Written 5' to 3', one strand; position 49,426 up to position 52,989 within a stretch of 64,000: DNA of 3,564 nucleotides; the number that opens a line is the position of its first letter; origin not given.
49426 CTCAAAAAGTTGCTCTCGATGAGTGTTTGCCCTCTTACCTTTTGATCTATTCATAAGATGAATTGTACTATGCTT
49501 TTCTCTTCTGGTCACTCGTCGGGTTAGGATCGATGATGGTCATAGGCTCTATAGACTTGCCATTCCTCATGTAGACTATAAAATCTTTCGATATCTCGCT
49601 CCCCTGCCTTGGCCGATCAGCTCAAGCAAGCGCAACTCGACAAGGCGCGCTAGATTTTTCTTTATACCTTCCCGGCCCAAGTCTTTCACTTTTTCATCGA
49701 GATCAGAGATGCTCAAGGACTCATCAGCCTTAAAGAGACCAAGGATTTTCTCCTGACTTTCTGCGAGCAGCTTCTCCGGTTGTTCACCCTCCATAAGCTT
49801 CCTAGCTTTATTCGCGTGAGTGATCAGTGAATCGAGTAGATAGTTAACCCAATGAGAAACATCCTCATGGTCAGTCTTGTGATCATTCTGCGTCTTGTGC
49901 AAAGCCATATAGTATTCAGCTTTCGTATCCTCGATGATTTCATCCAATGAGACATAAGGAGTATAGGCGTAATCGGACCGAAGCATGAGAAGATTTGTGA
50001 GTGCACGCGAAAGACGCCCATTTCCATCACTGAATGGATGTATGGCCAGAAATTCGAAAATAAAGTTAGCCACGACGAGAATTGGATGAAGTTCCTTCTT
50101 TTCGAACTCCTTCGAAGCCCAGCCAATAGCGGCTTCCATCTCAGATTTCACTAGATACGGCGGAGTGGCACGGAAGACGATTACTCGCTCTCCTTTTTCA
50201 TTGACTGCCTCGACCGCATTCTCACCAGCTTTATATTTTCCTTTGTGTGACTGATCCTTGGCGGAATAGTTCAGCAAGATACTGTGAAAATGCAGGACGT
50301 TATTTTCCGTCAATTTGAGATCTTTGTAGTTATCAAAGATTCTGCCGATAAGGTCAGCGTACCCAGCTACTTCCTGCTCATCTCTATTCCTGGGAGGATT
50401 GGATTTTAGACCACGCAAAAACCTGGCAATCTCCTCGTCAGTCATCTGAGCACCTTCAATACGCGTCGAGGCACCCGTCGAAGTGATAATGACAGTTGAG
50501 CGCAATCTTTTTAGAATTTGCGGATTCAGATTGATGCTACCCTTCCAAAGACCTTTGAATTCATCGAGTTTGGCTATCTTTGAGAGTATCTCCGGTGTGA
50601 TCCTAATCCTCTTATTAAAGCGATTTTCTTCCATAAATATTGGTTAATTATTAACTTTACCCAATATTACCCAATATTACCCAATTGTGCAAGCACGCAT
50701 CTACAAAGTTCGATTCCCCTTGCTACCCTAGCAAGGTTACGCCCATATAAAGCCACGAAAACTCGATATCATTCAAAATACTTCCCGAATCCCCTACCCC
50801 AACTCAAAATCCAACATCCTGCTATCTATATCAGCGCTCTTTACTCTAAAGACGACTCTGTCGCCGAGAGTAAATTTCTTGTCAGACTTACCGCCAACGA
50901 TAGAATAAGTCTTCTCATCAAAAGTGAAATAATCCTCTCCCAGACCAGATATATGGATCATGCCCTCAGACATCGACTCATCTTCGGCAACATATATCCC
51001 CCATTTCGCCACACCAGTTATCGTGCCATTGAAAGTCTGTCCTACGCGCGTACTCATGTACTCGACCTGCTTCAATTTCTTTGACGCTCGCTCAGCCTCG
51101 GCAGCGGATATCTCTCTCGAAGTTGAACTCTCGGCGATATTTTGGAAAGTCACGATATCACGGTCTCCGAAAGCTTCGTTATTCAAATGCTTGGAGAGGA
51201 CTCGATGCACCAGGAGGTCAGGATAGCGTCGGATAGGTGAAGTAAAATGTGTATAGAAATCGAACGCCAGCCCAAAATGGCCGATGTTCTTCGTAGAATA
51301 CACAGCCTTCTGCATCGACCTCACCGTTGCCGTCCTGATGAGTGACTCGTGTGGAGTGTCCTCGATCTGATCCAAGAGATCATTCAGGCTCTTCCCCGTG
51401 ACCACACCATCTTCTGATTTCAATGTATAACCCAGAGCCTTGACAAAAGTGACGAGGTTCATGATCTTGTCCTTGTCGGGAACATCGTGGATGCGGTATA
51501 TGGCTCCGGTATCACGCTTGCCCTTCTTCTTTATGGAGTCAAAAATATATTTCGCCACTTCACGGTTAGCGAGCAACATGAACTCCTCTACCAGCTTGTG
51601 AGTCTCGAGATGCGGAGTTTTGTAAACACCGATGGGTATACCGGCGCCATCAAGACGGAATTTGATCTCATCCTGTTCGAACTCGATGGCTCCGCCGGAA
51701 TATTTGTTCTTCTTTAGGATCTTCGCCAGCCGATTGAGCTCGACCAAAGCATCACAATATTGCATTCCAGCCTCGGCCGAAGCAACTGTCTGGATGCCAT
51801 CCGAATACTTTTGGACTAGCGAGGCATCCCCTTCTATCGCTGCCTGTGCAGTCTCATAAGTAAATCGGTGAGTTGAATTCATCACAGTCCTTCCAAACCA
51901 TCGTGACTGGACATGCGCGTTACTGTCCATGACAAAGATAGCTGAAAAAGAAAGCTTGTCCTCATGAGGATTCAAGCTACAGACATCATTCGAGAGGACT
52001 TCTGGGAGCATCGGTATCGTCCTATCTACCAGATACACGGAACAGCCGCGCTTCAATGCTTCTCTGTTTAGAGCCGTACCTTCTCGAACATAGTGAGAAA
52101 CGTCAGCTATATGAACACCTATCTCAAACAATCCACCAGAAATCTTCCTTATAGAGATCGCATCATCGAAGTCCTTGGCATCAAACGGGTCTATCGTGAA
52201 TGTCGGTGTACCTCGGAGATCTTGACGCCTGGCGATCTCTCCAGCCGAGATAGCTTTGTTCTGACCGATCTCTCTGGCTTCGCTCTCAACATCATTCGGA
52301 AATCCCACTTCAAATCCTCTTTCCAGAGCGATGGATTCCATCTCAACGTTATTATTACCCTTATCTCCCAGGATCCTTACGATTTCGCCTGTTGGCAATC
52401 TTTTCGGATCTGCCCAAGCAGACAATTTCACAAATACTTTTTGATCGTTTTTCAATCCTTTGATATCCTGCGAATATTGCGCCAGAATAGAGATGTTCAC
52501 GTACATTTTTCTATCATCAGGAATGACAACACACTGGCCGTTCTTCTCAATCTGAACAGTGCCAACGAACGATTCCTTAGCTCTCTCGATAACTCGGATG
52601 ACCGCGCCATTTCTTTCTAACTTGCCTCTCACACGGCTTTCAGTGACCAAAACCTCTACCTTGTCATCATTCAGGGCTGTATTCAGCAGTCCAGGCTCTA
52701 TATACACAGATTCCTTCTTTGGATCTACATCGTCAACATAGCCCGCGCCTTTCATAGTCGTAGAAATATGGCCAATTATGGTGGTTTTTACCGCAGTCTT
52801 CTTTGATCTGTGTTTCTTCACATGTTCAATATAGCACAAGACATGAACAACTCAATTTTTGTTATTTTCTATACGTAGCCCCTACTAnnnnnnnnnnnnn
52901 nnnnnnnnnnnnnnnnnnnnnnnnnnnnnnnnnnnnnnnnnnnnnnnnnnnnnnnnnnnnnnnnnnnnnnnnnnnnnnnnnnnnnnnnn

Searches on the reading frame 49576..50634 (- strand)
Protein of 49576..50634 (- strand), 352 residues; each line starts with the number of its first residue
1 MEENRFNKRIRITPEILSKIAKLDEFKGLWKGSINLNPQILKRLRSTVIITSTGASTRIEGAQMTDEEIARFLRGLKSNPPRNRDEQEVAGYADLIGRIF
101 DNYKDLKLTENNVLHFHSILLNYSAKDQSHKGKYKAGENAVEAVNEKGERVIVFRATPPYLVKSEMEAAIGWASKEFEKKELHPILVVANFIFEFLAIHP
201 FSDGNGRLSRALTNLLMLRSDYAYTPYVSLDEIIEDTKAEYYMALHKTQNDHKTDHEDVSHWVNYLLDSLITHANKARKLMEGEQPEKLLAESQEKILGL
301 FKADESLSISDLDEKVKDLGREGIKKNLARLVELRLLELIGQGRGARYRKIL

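Call 111: search_protein_families(library=padloc, proteins=[window:49576-50634:-], max_evalue=0.001)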
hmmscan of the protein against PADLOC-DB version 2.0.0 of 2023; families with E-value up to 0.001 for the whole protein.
window:49576-50634:- (352 aa): 7 families
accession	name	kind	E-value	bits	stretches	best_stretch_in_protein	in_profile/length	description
PDLC03963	SoFic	-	3.4e-40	136.5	1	21-348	34-349/361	-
PDLC04836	PDC-S04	-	3.7e-19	66.9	1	55-253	32-217/244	-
PDLC04966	PDC-S24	-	9.8e-17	59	1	91-228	218-347/497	-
PDLC04837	PDC-S04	-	1.9e-15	54.8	1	56-253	33-213/234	-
PDLC04839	PDC-S04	-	8.1e-14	49.8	1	185-267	127-202/205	-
PDLC04840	PDC-S04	-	4.9e-13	47.3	1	50-248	13-199/227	-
PDLC04838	PDC-S04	-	5.2e-06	24.4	1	187-223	132-168/209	-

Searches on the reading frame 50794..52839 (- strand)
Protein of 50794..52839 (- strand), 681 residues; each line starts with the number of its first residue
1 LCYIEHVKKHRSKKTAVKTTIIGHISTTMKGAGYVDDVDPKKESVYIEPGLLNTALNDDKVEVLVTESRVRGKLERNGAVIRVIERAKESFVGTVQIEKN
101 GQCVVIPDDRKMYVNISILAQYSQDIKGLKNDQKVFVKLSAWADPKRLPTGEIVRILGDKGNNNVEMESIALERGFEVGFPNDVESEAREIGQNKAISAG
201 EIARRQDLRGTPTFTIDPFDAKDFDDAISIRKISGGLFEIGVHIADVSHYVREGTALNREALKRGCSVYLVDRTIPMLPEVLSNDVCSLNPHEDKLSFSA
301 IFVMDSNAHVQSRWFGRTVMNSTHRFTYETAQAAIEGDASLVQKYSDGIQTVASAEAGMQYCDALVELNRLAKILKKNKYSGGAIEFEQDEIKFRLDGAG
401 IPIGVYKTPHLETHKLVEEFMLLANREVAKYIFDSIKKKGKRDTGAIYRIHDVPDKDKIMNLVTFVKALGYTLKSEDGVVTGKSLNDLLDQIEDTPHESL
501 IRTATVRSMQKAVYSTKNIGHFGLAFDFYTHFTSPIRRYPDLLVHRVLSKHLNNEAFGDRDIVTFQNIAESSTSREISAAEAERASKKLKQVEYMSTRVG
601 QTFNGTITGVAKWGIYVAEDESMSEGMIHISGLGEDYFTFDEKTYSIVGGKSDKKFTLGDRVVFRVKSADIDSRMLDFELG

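Call 75: search_protein_families(library=pfam, proteins=[window:50794-52839:-], max_evalue=0.01)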
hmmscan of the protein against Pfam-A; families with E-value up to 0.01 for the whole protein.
window:50794-52839:- (681 aa): 5 families
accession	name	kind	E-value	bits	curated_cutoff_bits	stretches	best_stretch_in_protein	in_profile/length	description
PF00773.25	RNB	-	1.4e-104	350.3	29.3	1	205-553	1-325/326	RNB domain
PF17876.7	CSD2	-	1.3e-18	67.2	26.2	1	105-181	2-74/74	Cold shock domain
PF08206.17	OB_RNB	-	3.5e-09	36.6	24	1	23-83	1-58/58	Ribonuclease B OB domain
PF17849.7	OB_Dis3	-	8.1e-08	32.7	22.8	1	113-174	15-76/77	Dis3-like cold-shock domain 2 (CSD2)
PF00575.29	S1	-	0.0001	23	22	1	598-675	3-68/74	S1 RNA binding domain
